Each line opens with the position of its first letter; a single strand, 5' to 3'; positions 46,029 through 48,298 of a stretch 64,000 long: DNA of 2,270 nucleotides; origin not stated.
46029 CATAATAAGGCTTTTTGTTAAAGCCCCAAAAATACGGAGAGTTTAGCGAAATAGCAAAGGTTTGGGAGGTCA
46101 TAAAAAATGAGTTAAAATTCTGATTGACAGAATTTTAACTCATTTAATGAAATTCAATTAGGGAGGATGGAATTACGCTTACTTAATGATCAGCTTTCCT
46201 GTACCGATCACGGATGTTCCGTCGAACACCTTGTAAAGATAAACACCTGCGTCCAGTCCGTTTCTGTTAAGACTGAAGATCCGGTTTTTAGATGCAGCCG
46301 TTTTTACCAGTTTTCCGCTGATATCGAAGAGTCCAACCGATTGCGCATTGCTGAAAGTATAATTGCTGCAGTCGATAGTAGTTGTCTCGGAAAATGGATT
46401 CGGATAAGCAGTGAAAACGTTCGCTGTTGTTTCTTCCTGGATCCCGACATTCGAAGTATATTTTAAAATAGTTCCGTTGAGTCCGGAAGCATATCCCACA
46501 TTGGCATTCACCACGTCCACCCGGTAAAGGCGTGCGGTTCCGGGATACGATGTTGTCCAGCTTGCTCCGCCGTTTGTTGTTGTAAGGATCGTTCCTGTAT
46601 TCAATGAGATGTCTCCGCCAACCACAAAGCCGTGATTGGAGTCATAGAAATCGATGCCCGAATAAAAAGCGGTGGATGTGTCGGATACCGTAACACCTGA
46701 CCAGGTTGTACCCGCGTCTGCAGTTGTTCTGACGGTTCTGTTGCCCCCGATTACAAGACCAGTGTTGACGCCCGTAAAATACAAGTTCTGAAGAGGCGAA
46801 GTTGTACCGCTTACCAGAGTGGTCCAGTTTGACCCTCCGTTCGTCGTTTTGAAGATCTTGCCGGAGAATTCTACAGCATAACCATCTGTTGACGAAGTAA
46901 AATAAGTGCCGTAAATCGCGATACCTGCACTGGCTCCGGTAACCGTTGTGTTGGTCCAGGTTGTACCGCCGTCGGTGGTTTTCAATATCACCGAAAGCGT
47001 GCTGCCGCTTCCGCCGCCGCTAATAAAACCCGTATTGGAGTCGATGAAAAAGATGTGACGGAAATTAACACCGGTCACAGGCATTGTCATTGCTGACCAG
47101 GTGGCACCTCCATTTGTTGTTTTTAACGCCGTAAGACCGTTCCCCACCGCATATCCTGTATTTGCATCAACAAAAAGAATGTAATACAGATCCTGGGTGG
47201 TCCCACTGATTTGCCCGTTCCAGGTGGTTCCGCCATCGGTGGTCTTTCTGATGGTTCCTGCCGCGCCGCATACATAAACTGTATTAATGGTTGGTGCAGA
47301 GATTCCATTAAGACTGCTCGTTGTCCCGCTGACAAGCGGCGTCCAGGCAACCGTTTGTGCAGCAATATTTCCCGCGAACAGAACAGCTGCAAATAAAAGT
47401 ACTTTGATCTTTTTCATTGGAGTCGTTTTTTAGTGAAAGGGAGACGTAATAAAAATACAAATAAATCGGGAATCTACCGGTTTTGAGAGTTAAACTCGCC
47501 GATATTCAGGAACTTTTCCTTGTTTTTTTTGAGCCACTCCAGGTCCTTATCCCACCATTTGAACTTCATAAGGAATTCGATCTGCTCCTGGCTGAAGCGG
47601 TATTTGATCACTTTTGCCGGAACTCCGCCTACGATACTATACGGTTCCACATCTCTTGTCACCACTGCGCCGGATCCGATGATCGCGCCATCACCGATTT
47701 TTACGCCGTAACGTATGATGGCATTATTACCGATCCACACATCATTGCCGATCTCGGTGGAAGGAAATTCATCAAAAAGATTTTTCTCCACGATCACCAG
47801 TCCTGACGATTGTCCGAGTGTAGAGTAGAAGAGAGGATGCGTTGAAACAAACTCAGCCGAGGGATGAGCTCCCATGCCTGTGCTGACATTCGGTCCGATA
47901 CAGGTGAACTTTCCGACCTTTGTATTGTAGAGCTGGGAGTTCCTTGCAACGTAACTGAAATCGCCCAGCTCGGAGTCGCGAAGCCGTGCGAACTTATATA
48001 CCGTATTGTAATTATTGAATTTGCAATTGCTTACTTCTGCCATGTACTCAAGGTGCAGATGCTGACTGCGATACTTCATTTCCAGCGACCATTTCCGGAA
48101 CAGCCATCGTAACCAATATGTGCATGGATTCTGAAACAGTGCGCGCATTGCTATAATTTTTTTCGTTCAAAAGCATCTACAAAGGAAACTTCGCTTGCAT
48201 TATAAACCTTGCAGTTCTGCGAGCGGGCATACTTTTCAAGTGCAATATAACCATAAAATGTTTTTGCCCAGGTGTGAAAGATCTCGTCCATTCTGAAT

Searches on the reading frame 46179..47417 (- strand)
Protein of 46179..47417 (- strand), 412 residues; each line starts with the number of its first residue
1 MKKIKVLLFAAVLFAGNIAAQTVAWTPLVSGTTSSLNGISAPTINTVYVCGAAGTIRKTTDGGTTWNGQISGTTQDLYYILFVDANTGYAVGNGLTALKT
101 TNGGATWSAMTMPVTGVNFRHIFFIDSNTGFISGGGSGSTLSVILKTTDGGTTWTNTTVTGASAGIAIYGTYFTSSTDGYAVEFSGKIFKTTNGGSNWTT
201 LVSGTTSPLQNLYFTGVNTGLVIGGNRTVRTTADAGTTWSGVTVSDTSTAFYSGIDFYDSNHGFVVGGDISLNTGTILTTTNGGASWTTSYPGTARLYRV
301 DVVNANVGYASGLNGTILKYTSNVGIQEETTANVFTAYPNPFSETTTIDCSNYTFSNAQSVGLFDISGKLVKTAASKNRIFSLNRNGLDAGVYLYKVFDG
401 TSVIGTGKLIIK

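Call 3: search_protein_families(library=pfam, proteins=[window:46179-47417:-], max_evalue=0.01)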
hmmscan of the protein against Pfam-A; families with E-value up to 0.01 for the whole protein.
window:46179-47417:- (412 aa): 4 families
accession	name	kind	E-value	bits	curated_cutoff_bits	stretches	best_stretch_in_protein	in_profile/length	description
PF14870.12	PSII_BNR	-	1.5e-21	77.4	27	2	74-212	17-151/303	Photosynthesis system II assembly factor YCF48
PF18962.6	Por_Secre_tail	-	2e-10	41.2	27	1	338-411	2-75/75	Secretion system C-terminal sorting domain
PF15902.12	Sortilin-Vps10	-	1e-07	31.5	33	0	57-156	4-111/446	Sortilin, neurotensin receptor 3,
PF02012.26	BNR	-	0.00019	21.4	27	0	100-108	3-11/12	BNR/Asp-box repeat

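Call 5: search_protein_families(library=ncbifam, proteins=[window:46179-47417:-], max_evalue=0.01)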
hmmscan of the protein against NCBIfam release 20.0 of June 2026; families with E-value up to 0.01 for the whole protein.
window:46179-47417:- (412 aa): 5 families
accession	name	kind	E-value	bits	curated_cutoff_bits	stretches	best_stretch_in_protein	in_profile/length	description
NF010237.0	PRK13684.1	equivalog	9.5e-24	84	326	2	74-211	45-177/334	photosynthesis system II assembly factor Ycf48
TIGR04183.1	Por_Secre_tail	domain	5.2e-11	42.4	23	1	338-412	2-72/72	T9SS type A sorting domain-containing protein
NF038113.1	T9SSA_dep_M36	equivalog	1.1e-10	40.4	885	1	327-412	785-869/869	T9SS-dependent M36 family metallopeptidase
NF045728.1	glycosyl_F510_1955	equivalog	2.3e-06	27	175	1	144-289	74-212/246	F510_1955 family glycosylhydrolase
NF050177.1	TapA_OM_Porphy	equivalog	0.0054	15.5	500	1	336-404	472-537/544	TapA/TapC family T9SS-dependent outer membrane protein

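Call 56: search_solved_structures(query=window:46179-47417:-, max_evalue=0.01)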
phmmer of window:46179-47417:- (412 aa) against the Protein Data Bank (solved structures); distinct sequences matched with E-value up to 0.01: 6.
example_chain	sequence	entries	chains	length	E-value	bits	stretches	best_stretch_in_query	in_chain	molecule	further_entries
8am5_S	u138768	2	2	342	2.2e-16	63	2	81-212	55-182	Photosystem II assembly lipoprotein Ycf48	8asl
5ojp_A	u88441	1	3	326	1.6e-15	60.1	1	66-239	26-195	Ycf48-like protein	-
5ojr_A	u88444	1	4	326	2.9e-15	59.3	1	70-237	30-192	Ycf48-like protein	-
2xbg_A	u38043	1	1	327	3.3e-15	59.1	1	66-238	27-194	YCF48-LIKE PROTEIN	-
5oj5_A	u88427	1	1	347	4.1e-15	58.8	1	66-239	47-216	Ycf48-like protein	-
5oj3_A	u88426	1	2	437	2e-10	43.4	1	62-221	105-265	Photosystem II stability/assembly factor HCF136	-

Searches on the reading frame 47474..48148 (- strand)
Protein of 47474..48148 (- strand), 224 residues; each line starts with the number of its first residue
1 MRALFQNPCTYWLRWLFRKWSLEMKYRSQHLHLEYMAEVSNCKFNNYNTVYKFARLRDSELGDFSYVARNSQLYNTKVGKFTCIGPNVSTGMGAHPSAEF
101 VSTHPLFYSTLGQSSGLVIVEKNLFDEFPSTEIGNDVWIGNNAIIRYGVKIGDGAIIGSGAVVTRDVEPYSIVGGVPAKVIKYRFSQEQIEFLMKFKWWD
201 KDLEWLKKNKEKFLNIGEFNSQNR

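Call 3: search_protein_families(library=pfam, proteins=[window:47474-48148:-], max_evalue=0.01)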
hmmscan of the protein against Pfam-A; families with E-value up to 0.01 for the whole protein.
window:47474-48148:- (224 aa): 4 families
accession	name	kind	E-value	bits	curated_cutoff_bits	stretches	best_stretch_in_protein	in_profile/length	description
PF00132.30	Hexapep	-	2e-15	56.2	27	1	131-165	2-36/36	Bacterial transferase hexapeptide (six repeats)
PF14602.12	Hexapep_2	-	9.2e-08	32.1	27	1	133-165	4-34/34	Hexapeptide repeat of succinyl-transferase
PF25084.1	LbH_EIF2B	-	0.00085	19.7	54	0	133-167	64-97/105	EIF2B subunit epsilon LbH domain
PF25087.1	GMPPB_C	-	0.004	17.3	39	0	129-166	9-45/110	GMPPB C-terminal domain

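Call 5: search_protein_families(library=ncbifam, proteins=[window:47474-48148:-], max_evalue=0.01)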
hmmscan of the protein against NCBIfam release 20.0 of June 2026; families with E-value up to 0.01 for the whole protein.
window:47474-48148:- (224 aa): 43 families (the best 25 are shown)
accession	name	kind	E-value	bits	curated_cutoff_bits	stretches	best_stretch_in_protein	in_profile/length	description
TIGR03308.1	phn_thr-fam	hypoth_equivalog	4.1e-44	150.9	201.65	1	31-214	9-192/204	phosphonate metabolim protein, transferase hexapeptide repeat family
NF000311.1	Vat_ABCDEFH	equivalog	2.4e-34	118.7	300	1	77-215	59-195/201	Vat family streptogramin A O-acetyltransferase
NF000490.1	chloram_CatB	equivalog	3.6e-34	117.9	350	1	75-210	56-190/210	type B chloramphenicol O-acetyltransferase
NF033468.1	stregram_VatI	exception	5.7e-31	107.9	415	1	78-212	62-194/208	streptogramin A O-acetyltransferase Vat(I)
NF000097.1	stregram_VatC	exception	3.2e-30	105.6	425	1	76-215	64-203/212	streptogramin A O-acetyltransferase Vat(C)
NF000504.1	stregram_VatH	exception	9.2e-28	97.6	475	1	78-213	67-200/216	streptogramin A O-acetyltransferase Vat(H)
NF000111.1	stregram_VatD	exception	4.6e-27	95.2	400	1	75-215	60-198/209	streptogramin A O-acetyltransferase Vat(D)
NF000101.1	stregram_VatA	exception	5.5e-27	94.8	450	1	77-214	67-202/219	streptogramin A O-acetyltransferase Vat(A)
NF000020.1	stregram_VatE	exception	2.5e-26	92.6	450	1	78-215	64-200/214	streptogramin A O-acetyltransferase Vat(E)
NF000147.1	stregram_VatF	exception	3.7e-24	85.4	400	1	78-211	69-201/221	streptogramin A O-acetyltransferase Vat(F)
NF000084.1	amicyc_ac_ApmA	equivalog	2.8e-22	79.8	550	1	132-213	178-261/274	aminocyclitol acetyltransferase ApmA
TIGR03532.1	DapD_Ac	equivalog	4.2e-16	59.3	231.75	1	132-183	162-213/231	2,3,4,5-tetrahydropyridine-2,6-dicarboxylate N-acetyltransferase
NF007499.0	PRK10092.1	equivalog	4e-15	56.1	314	1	130-182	129-181/183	maltose O-acetyltransferase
NF007240.0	PRK09677.1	equivalog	8.7e-15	54.7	243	1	131-184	131-184/192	putative lipopolysaccharide biosynthesis O-acetyl transferase WbbJ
NF058585.1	HptprglPActTf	PfamEq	1.8e-14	53.7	300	1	130-187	106-163/172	heptaprenylglyceryl phosphate O-acetyltransferase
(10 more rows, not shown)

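Call 57: search_solved_structures(query=window:47474-48148:-, max_evalue=1e-10)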
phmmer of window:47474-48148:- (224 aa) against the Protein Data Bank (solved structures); distinct sequences matched with E-value up to 1e-10: 23.
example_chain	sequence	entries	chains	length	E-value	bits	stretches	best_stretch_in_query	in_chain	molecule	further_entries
6mfk_A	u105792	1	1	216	2.1e-29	106.1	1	77-204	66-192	Chloramphenicol acetyltransferase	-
8j40_A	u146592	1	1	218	3.6e-29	105.3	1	77-207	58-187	CatB8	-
6pu9_A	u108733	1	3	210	3.5e-26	95.5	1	78-202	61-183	Acetyltransferase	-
3eev_A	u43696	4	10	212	4.2e-26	95.3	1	77-212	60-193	Chloramphenicol acetyltransferase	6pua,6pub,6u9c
1khr_A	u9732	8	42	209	5.7e-26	94.9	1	75-215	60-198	STREPTOGRAMIN A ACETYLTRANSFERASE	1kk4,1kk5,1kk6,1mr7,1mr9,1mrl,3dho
7hzv_A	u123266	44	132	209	5.7e-26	94.9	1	75-215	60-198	Streptogramin A acetyltransferase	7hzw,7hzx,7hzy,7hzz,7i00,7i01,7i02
6x3c_A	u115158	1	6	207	1.4e-24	90.3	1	78-215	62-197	Virginiamycin A acetyltransferase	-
6x3j_A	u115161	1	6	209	1.5e-24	90.2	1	78-215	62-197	Virginiamycin A acetyltransferase,VatA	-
4myo_A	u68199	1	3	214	1.6e-24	90.1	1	78-215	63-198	Virginiamycin A acetyltransferase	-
4hur_A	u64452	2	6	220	1.7e-24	90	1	78-215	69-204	Virginiamycin A acetyltransferase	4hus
5ux9_A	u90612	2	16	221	5.6e-23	85.1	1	74-211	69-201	Chloramphenicol acetyltransferase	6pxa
1xat_A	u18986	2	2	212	1.1e-22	84.1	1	77-203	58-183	XENOBIOTIC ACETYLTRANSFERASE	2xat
7uuo_A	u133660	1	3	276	5.2e-22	81.9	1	74-214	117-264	Aminocyclitol acetyltransferase ApmA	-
7jm0_A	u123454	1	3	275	1.4e-21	80.4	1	128-214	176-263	Aminocyclitol acetyltransferase ApmA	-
7jm1_A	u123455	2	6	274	1.5e-21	80.4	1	128-214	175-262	Aminocyclitol acetyltransferase ApmA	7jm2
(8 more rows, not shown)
